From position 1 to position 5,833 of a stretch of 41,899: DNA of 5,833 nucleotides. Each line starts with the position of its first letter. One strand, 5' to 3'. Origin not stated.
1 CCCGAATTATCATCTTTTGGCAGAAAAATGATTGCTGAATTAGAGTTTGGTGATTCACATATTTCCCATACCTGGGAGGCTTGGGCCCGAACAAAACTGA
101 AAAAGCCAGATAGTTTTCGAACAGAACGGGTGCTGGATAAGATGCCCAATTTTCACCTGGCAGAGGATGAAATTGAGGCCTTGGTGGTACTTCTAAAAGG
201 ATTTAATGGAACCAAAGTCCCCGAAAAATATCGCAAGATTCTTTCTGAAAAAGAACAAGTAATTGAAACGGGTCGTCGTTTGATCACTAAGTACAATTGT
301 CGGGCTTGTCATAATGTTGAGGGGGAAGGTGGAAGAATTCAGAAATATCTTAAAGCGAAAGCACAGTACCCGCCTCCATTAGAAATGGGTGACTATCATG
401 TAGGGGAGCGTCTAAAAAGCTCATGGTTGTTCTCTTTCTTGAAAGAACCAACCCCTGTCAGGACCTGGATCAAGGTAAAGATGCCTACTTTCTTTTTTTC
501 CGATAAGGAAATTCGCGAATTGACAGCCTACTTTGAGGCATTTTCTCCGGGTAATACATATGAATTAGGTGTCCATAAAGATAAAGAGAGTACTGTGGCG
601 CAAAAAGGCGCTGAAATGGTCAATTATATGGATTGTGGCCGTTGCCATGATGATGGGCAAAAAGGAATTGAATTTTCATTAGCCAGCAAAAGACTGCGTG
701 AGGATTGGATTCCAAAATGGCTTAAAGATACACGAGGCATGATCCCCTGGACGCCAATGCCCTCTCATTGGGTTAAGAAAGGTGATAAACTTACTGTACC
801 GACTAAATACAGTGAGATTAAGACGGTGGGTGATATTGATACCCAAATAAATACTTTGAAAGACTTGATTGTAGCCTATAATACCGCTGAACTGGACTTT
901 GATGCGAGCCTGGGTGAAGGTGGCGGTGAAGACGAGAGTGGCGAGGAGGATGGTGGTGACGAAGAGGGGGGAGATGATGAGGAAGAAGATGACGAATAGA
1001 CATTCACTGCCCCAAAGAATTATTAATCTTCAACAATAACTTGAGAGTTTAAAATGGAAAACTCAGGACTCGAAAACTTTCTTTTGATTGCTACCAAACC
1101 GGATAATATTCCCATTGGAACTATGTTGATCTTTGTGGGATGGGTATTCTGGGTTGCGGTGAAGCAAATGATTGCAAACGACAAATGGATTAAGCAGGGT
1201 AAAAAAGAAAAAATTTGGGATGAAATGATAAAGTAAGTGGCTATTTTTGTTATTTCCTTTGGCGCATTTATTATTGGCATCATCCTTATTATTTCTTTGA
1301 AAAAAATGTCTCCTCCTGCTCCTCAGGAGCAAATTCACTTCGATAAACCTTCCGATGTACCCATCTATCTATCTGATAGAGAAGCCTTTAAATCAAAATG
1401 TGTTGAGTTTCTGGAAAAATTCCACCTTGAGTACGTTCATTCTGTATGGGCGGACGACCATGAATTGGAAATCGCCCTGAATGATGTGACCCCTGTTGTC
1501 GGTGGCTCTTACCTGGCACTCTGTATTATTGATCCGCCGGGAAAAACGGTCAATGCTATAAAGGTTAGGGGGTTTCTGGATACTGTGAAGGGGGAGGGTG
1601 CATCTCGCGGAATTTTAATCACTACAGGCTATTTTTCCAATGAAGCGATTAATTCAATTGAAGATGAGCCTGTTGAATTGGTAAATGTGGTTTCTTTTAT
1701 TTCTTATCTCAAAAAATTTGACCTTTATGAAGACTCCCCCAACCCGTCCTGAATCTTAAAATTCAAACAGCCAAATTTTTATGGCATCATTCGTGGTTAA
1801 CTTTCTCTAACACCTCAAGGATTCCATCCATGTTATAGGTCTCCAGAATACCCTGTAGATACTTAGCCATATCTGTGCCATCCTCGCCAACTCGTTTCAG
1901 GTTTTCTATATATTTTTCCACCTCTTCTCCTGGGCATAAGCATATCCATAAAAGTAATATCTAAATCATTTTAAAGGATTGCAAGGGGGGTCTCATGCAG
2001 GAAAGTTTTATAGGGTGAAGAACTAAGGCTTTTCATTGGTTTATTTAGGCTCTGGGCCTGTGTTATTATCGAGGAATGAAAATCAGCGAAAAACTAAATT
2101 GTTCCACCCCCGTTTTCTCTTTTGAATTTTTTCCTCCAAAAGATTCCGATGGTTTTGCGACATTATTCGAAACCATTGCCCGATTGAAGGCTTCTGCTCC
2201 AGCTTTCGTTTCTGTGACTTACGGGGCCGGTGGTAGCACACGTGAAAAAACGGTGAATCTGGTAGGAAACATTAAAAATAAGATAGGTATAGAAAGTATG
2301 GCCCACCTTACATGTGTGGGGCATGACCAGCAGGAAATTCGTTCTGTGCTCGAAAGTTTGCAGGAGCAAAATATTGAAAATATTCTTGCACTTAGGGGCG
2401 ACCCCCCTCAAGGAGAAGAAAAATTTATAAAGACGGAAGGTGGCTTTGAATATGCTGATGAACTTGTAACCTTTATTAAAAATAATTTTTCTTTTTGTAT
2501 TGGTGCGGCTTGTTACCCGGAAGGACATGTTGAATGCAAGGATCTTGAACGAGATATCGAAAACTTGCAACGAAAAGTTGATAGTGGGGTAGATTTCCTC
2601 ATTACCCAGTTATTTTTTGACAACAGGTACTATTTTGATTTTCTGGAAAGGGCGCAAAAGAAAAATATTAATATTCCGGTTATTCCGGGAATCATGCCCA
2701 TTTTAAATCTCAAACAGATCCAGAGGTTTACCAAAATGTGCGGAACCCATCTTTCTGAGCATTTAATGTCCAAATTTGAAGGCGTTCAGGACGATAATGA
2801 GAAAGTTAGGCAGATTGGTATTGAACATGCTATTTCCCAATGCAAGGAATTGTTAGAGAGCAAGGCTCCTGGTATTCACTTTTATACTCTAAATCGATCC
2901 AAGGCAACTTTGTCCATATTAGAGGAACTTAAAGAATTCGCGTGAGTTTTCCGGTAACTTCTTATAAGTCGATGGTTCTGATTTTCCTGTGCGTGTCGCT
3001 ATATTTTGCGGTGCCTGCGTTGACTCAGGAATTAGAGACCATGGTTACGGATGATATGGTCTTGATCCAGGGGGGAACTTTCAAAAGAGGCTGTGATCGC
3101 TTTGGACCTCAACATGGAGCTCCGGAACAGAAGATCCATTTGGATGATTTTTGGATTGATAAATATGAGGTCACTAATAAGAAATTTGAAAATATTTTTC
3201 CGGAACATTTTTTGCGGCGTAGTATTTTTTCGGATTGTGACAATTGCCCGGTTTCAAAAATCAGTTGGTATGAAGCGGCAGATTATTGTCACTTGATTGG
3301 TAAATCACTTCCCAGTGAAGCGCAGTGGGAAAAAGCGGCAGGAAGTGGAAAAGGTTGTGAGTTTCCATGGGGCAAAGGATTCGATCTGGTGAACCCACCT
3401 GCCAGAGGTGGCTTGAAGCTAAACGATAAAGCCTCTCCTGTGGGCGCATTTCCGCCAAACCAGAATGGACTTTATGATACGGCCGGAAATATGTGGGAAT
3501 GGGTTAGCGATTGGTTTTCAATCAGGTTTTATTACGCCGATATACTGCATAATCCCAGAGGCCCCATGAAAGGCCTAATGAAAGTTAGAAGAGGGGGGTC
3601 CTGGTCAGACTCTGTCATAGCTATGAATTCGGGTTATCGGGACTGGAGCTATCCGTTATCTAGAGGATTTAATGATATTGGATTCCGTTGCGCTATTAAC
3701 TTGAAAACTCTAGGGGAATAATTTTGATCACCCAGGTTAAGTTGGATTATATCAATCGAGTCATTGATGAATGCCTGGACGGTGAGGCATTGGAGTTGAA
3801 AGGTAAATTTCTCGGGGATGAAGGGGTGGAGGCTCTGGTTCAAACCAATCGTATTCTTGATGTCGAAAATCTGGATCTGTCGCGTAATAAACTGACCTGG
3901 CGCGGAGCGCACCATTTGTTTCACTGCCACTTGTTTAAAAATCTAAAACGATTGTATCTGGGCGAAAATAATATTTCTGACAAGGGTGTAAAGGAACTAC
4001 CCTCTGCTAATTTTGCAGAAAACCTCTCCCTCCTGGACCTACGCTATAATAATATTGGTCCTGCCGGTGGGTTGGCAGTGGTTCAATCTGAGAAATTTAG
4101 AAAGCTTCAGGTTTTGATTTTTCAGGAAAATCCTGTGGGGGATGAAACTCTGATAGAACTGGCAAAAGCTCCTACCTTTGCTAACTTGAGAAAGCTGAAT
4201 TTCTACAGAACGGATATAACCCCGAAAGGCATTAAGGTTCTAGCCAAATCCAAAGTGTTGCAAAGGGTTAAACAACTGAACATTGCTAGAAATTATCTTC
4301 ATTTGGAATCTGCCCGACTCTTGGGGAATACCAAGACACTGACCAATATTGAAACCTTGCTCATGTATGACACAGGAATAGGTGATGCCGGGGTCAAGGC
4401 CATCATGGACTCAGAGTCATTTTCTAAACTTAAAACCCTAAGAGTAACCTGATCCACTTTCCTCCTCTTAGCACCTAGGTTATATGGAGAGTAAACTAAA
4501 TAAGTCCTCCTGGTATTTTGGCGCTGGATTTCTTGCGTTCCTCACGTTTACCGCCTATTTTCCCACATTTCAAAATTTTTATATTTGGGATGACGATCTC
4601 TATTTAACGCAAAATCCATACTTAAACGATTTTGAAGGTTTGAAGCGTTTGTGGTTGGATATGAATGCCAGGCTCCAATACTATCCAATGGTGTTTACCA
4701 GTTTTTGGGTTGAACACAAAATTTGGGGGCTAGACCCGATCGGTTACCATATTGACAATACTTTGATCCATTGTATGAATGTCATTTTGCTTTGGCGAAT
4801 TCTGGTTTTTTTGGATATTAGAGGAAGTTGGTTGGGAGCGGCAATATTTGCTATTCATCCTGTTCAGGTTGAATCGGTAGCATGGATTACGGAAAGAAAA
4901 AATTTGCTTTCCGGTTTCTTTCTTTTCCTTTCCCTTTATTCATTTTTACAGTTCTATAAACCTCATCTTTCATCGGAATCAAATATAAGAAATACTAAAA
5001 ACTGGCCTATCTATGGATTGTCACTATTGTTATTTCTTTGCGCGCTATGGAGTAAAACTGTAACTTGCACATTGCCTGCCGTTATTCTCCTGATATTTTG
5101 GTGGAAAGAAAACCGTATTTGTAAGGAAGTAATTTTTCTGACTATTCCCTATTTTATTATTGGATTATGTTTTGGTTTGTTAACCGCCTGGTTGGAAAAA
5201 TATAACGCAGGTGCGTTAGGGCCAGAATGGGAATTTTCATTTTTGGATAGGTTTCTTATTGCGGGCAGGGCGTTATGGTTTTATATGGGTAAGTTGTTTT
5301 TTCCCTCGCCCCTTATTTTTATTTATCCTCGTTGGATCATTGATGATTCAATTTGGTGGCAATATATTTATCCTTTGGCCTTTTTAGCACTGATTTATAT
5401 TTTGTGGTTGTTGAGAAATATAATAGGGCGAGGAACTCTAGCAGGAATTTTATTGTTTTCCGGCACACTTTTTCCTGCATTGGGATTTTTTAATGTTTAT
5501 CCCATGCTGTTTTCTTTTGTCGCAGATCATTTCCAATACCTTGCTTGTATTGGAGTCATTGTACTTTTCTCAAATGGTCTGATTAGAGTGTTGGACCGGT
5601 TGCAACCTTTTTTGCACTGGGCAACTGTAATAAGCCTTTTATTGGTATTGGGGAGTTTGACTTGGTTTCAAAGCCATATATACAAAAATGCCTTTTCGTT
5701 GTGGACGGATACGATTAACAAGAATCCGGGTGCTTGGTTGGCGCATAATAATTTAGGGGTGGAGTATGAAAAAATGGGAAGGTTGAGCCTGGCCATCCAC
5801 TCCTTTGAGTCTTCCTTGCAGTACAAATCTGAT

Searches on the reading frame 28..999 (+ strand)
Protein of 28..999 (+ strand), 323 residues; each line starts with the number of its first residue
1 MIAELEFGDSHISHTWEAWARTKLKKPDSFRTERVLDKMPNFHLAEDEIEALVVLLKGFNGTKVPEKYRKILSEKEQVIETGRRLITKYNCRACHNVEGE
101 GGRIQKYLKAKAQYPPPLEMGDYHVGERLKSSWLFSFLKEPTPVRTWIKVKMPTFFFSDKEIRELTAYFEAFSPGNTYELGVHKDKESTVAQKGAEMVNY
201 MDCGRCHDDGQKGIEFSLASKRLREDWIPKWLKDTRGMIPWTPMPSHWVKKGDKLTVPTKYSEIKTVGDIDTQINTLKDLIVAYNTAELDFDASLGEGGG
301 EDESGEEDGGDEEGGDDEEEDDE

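Call 5: search_protein_families(library=pfam, proteins=[window:28-999:+], max_evalue=0.001)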
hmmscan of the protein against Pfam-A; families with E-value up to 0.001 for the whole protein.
window:28-999:+ (323 aa): 3 families
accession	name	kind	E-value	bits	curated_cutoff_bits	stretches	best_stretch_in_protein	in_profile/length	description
PF13442.11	Cytochrome_CBB3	-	9.1e-11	42.4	27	0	79-168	3-67/68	Cytochrome C oxidase, cbb3-type, subunit III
PF00034.26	Cytochrom_C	-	1e-09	40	21.3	1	80-168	2-85/90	Cytochrome c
PF14522.11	Cytochrome_C7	-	0.00092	19.4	24.8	0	189-212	30-53/67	Cytochrome c7 and related cytochrome c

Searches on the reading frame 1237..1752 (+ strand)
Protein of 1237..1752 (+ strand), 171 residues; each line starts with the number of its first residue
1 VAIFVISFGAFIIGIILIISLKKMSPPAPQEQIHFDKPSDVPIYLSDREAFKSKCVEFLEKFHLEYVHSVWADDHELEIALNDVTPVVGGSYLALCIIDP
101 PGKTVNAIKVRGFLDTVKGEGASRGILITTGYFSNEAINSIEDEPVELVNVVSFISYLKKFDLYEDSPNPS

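Call 5: search_protein_families(library=pfam, proteins=[window:1237-1752:+], max_evalue=0.001)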
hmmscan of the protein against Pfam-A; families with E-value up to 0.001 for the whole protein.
window:1237-1752:+ (171 aa): 2 families
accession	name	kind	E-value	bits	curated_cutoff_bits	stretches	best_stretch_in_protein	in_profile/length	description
PF04471.18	Mrr_cat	-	8.1e-08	32.8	21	1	103-156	59-113/115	Restriction endonuclease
PF22722.2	NA-iREase1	-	3.6e-05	24.2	27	1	54-152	4-102/106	NACHT-associated inactive Restriction Endonuclease 1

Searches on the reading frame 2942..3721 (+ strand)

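Call 5: search_protein_families(library=pfam, proteins=[window:2942-3721:+], max_evalue=0.001)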
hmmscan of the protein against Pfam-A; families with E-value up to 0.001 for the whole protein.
window:2942-3721:+ (259 aa): 1 family
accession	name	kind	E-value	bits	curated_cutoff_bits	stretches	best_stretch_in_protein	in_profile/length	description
PF03781.23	FGE-sulfatase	-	1.5e-47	162.8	23.3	1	37-251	3-254/255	Sulfatase-modifying factor enzyme 1-like domain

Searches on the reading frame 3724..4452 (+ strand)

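Call 5: search_protein_families(library=pfam, proteins=[window:3724-4452:+], max_evalue=0.001)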
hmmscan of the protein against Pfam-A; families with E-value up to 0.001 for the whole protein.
window:3724-4452:+ (242 aa): 3 families
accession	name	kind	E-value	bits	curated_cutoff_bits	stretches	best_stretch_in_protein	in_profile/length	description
PF13516.12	LRR_6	-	2.2e-18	65.2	23.4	0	73-92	4-23/24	Leucine Rich repeat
PF00560.39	LRR_1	-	1.7e-08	33.4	20.6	0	73-92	1-20/23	Leucine Rich Repeat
PF12799.13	LRR_4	-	8.6e-07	29.5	27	0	48-86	4-38/44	Leucine Rich repeats (2 copies)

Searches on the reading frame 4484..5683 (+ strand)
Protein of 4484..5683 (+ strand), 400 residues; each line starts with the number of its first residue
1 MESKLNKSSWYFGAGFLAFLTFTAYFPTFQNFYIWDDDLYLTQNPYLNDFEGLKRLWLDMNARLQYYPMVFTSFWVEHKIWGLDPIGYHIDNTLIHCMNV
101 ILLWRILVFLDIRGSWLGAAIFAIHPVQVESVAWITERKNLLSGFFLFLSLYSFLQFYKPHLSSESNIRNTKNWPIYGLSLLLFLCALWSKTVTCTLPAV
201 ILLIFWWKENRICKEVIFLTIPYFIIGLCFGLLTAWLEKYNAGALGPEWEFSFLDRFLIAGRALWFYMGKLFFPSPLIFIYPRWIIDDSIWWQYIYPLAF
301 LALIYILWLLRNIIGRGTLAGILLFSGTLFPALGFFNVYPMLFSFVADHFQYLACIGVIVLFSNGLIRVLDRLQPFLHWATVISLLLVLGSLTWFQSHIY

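Call 10: search_protein_families(library=pfam, proteins=[window:4484-5683:+], max_evalue=1)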
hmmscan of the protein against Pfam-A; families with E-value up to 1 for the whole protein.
window:4484-5683:+ (400 aa): 0 families
